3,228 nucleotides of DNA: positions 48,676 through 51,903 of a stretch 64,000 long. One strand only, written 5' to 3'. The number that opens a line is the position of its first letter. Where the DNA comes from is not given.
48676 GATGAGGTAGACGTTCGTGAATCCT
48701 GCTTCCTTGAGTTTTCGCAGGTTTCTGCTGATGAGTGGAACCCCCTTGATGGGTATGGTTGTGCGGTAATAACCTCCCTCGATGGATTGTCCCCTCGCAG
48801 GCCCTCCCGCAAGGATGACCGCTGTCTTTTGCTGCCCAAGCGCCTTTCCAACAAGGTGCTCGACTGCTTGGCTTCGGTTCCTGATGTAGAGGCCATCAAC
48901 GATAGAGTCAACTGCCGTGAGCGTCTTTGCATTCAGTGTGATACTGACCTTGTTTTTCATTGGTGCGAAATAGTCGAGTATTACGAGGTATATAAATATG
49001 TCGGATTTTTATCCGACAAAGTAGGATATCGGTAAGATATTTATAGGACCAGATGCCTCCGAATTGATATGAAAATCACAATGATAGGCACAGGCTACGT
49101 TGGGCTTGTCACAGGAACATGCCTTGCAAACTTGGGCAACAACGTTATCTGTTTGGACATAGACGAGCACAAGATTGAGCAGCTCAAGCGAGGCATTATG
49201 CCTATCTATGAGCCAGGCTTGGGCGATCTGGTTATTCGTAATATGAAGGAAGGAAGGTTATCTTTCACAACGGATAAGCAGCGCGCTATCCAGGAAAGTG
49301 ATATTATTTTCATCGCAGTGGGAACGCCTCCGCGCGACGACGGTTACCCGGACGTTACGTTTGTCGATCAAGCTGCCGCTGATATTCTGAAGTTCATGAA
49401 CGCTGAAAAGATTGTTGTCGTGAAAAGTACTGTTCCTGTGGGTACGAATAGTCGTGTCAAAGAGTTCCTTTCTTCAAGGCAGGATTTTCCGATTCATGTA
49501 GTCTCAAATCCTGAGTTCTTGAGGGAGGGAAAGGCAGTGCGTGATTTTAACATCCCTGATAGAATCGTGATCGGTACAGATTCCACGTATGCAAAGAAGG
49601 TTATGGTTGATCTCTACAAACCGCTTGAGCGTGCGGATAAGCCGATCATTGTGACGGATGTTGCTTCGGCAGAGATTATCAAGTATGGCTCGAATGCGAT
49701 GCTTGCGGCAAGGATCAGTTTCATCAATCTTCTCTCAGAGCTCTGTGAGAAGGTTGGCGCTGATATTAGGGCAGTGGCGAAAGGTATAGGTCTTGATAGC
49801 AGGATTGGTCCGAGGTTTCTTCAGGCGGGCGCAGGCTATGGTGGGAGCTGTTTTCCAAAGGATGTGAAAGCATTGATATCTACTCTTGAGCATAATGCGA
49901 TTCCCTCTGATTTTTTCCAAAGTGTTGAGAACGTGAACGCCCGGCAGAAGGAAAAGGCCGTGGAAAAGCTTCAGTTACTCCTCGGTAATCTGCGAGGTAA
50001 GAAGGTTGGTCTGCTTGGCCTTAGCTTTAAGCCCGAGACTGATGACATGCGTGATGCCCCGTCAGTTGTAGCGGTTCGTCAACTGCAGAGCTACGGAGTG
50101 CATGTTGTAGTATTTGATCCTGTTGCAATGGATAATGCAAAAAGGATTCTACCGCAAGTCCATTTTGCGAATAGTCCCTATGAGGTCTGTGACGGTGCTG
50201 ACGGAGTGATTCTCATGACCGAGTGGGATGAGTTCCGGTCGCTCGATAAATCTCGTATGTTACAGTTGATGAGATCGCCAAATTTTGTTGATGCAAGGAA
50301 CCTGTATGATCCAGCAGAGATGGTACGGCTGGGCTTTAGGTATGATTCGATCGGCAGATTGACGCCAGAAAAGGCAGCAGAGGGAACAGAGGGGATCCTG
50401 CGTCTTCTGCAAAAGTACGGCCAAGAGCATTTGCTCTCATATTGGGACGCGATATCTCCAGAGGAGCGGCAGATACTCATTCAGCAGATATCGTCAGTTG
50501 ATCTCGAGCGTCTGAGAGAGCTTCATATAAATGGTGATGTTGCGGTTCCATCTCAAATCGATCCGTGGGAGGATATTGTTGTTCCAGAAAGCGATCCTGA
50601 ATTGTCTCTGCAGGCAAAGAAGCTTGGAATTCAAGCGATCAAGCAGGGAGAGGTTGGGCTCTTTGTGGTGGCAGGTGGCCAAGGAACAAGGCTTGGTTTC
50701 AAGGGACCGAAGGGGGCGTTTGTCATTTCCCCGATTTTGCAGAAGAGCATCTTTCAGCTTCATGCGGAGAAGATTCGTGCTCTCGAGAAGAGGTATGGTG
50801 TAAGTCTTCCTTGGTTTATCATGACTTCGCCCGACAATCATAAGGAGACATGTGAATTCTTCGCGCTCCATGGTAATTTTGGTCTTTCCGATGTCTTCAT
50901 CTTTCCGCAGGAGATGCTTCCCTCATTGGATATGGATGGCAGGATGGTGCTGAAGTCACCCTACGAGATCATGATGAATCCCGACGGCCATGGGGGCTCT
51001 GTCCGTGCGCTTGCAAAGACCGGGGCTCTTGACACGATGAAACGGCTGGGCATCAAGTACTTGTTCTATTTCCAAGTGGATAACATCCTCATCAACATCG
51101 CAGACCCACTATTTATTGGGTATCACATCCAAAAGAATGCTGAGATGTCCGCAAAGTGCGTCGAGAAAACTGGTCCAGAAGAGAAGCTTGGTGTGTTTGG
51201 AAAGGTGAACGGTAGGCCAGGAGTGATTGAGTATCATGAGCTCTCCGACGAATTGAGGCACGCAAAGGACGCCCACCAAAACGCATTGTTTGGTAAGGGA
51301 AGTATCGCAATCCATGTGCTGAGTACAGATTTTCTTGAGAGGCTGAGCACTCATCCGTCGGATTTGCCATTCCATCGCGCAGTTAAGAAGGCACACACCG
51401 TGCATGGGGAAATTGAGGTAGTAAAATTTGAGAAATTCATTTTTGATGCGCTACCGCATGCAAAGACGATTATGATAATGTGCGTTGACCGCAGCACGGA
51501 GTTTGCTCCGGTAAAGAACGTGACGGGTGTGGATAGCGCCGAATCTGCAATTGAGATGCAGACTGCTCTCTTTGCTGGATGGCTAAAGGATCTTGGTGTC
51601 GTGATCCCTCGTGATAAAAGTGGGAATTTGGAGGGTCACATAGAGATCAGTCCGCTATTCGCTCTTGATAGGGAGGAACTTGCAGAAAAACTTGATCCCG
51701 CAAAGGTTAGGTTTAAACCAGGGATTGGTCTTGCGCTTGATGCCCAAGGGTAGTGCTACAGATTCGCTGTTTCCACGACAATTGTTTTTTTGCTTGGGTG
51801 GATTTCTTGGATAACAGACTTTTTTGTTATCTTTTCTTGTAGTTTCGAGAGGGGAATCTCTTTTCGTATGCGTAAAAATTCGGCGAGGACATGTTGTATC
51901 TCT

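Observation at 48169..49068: Candidate new regulator type: RHH DNA-binding domain fused to a degenerate nucleotidyltransferase, with an adjacent perfect operator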

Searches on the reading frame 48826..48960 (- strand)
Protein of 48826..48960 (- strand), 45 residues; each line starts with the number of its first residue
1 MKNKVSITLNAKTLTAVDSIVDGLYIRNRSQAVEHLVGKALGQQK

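Call 39: search_solved_structures(query=A4, max_evalue=10, show_alignments=4)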
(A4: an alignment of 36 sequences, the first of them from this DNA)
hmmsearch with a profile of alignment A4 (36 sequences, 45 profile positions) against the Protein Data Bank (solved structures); distinct sequences matched with E-value up to 10: 14.
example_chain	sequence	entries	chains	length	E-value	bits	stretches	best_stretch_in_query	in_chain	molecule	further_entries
1q5v_A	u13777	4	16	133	7.3e-08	35.3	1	3-44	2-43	Nickel responsive regulator | Nickel-responsive regulator | Nickel-responsive regulatory protein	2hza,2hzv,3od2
2bj1_A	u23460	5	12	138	3.5e-06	29.9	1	4-39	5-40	NICKEL RESPONSIVE REGULATOR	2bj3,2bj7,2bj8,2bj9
8u12_A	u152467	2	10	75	9.5e-06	28.5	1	2-39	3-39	Antitoxin Rv0298 | Antitoxin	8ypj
2wvb_A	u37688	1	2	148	0.0037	20.2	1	4-43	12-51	PUTATIVE NICKEL-RESPONSIVE REGULATOR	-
2wvd_A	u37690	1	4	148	0.0037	20.2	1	4-43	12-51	PUTATIVE NICKEL-RESPONSIVE REGULATOR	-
2ca9_A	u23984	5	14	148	0.0037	20.2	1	4-43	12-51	PUTATIVE NICKEL-RESPONSIVE REGULATOR | nickel-responsive regulator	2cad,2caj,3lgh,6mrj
3pht_A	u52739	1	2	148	0.0037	20.2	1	4-43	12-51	Putative nickel-responsive regulator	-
2wve_A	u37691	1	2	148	0.0038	20.2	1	4-43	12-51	PUTATIVE NICKEL-RESPONSIVE REGULATOR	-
2wvc_A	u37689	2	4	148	0.0038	20.2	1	4-43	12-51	PUTATIVE NICKEL-RESPONSIVE REGULATOR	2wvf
1b01_A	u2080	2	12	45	0.0041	20.1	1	1-20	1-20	TRANSCRIPTIONAL REPRESSOR COPG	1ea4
2cpg_A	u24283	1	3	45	0.0041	20.1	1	1-20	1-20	TRANSCRIPTIONAL REPRESSOR COPG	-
4p78_A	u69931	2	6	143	0.041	16.9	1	4-40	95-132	HicB3 antitoxin | Antitoxin HicB3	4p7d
2adl_A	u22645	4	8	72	0.96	12.5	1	1-12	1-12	CcdA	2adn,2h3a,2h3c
4qdy_A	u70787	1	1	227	2.6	11.1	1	5-21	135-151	conserved hypothetical protein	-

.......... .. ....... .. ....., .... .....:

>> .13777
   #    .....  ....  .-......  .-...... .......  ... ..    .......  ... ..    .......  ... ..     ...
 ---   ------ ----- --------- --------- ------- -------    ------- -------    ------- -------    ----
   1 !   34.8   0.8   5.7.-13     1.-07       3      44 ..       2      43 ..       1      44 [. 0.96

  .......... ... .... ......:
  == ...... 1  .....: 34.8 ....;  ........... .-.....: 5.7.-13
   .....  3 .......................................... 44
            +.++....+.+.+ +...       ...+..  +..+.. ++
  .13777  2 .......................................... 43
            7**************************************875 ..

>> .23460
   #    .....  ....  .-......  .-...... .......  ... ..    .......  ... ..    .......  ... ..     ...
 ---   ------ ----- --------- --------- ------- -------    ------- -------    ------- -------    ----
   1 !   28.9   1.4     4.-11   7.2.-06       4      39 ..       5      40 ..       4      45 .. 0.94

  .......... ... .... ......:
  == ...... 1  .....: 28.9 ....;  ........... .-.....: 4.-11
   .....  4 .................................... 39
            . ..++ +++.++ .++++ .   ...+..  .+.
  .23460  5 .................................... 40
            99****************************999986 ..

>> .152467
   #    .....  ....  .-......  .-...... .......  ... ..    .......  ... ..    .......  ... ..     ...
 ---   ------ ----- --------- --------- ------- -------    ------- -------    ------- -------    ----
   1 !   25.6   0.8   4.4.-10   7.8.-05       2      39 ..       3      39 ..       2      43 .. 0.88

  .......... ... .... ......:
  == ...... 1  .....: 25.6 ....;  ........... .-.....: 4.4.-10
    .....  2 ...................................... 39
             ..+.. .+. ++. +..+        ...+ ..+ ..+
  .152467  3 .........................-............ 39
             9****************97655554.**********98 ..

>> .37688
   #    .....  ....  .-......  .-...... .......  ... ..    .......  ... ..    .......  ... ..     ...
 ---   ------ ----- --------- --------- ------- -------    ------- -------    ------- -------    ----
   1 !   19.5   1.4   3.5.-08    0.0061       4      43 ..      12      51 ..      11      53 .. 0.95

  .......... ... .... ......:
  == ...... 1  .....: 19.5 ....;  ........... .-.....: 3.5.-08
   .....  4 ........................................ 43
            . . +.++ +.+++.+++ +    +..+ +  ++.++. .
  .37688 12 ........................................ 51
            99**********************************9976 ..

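Call 40: search_protein_families(library=pfam, alignment_id=A4, max_evalue=1)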
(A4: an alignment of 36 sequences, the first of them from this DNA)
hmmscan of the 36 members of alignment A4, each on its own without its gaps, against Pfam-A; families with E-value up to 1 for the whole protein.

A. member 1, seq(45 aa): 1 family
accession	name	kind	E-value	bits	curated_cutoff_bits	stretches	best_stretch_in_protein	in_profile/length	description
PF01402.27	RHH_1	-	0.17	12.4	20.5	1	5-37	2-33/39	Ribbon-helix-helix protein, copG family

B. families by the number of members that match (of 36 scanned): 13 families
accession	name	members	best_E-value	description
PF01402.27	RHH_1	35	7.3e-11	Ribbon-helix-helix protein, copG family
PF15919.11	HicB_lk_antitox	21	0.00053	HicB_like antitoxin of bacterial toxin-antitoxin system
PF19891.5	DUF6364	10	0.00061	Family of unknown function (DUF6364)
PF17723.7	RHH_8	6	0.002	Ribbon-Helix-Helix transcriptional regulator family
PF23434.1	DUF7120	6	0.021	Family of unknown function (DUF7120)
PF12651.13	RHH_3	2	0.018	Ribbon-helix-helix domain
PF13040.11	Fur_reg_FbpB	1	0.0071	Fur-regulated basic protein B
PF10470.14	AKAP7_RIRII_bdg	1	0.0089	PKA-RI-RII subunit binding domain of A-kinase anchor protein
PF18295.7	Pdase_M17_N2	1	0.017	M17 aminopeptidase N-terminal domain 2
PF00849.27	PseudoU_synth_2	1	0.041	RNA pseudouridylate synthase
PF22270.1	MlrA_helical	1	0.067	Transcriptional regulator MlrA, helical domain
PF14384.12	BrnA_antitoxin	1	0.097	BrnA antitoxin of type II toxin-antitoxin system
PF07362.18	CcdA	1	0.19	Post-segregation antitoxin CcdA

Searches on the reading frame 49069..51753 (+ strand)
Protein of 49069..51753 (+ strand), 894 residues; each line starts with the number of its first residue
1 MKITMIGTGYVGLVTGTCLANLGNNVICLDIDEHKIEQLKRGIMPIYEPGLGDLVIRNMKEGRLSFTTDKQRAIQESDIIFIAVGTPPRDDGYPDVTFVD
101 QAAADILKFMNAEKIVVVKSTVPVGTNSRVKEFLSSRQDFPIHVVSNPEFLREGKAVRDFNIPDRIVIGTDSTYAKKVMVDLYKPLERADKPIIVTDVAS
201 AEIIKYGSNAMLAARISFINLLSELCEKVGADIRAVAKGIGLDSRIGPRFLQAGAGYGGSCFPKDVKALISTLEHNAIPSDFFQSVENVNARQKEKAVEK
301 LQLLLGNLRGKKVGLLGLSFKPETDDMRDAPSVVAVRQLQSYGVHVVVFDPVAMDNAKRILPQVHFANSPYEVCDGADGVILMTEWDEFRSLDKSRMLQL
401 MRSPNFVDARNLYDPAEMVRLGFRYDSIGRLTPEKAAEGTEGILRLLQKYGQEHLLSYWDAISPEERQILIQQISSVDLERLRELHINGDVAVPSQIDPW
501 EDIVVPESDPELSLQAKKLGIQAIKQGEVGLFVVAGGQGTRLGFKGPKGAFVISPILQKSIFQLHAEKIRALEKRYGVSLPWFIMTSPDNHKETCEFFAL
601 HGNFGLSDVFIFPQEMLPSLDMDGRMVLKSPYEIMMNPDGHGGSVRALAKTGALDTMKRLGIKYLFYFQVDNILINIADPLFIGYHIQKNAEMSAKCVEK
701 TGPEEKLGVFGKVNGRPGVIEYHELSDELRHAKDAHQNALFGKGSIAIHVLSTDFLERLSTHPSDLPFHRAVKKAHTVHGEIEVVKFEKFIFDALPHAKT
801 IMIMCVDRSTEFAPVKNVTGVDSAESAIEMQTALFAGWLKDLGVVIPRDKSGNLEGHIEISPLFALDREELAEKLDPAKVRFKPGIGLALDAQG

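Call 3: search_protein_families(library=pfam, proteins=[window:49069-51753:+], max_evalue=0.1)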
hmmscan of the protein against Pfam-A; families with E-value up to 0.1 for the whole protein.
window:49069-51753:+ (894 aa): 9 families
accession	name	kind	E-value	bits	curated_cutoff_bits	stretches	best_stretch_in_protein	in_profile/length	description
PF03721.20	UDPG_MGDP_dh_N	-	9.1e-64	214.9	27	1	1-180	1-185/187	UDP-glucose/GDP-mannose dehydrogenase family, NAD binding domain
PF01704.24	UDPGP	-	2.6e-42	145.4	22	1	532-818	57-338/413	UTP--glucose-1-phosphate uridylyltransferase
PF00984.24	UDPG_MGDP_dh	-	1.9e-33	114.9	25.4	1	200-291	2-93/94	UDP-glucose/GDP-mannose dehydrogenase family, central domain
PF03720.21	UDPG_MGDP_dh_C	-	3.2e-30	105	30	1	315-415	2-103/103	UDP-glucose/GDP-mannose dehydrogenase family, UDP binding domain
PF03446.21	NAD_binding_2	-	8e-05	23.1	21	1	2-137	1-110/161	NAD binding domain of 6-phosphogluconate dehydrogenase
PF02558.23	ApbA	-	0.00083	19.4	22.2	1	3-88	1-78/150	Ketopantoate reductase PanE/ApbA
PF03807.23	F420_oxidored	-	0.0012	19.8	21.6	1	2-84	1-67/94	NADP oxidoreductase coenzyme F420-dependent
PF02737.24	3HCDH_N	-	0.036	14.4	22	1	2-81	1-83/180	3-hydroxyacyl-CoA dehydrogenase, NAD binding domain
PF01210.29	NAD_Gly3P_dh_N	-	0.062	13.7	23.1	0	2-86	1-79/158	NAD-dependent glycerol-3-phosphate dehydrogenase N-terminus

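Call 4: search_protein_families(library=ncbifam, proteins=[window:49069-51753:+], max_evalue=0.1)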
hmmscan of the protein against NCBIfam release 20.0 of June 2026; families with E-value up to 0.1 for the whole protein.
window:49069-51753:+ (894 aa): 15 families
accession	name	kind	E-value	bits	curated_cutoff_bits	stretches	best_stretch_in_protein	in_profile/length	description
NF047673.2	TeichurnBiosyTuaD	equivalog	9.8e-152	506.1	700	1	2-431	3-432/439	UDP-glucose 6-dehydrogenase TuaD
TIGR03026.1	NDP-sugDHase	subfamily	3.1e-135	451.1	189.8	1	1-411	1-413/413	nucleotide sugar dehydrogenase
NF041297.1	UDPGDh_AglM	equivalog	1.4e-112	376.8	670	1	1-417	1-421/429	UDP-glucose 6-dehydrogenase AglM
NF011631.0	PRK15057.1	equivalog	6.4e-50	170.3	757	1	1-356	1-342/388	UDP-glucose 6-dehydrogenase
NF040825.1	UDPMaNacDH_Arch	equivalog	4e-46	157.7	750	1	1-430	1-415/418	UDP-N-acetyl-D-mannosamine dehydrogenase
NF008286.0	PRK11064.1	equivalog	7e-45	153.3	459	1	2-399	5-409/420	UDP-N-acetyl-D-mannosamine dehydrogenase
NF011729.0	PRK15182.1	equivalog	1e-13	50.9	592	1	2-353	8-357/425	Vi polysaccharide biosynthesis UDP-N-acetylglucosamine C-6 dehydrogenase TviB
TIGR00745.1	apbA_panE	subfamily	0.0019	17.5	141.35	1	2-84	1-76/305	2-dehydropantoate 2-reductase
NF004943.0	PRK06292.2-1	equivalog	0.0024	16.7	432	1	2-53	173-224/456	dihydrolipoyl dehydrogenase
NF042925.1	FHMPC_DH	equivalog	0.016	14.5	500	1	1-83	1-84/304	5-formyl-3-hydroxy-2-methylpyridine 4-carboxylate 5-dehydrogenase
NF007039.0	PRK09496.3-2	equivalog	0.024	13.5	293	1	1-41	1-41/446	Trk system potassium transporter TrkA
NF004863.0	PRK06223.1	subfamily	0.034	13.3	283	1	1-92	4-86/313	malate dehydrogenase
TIGR03911.1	pyrrolys_PylD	equivalog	0.037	13.2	150.05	1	3-43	148-188/266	3-methylornithyl-N6-L-lysine dehydrogenase PylD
NF006143.0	PRK08293.1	equivalog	0.043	13.1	312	1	2-84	6-93/291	3-hydroxyacyl-CoA dehydrogenase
NF000942.0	PRK00094.1-4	subfamily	0.07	12.3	257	0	1-85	3-81/334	NAD(P)H-dependent glycerol-3-phosphate dehydrogenase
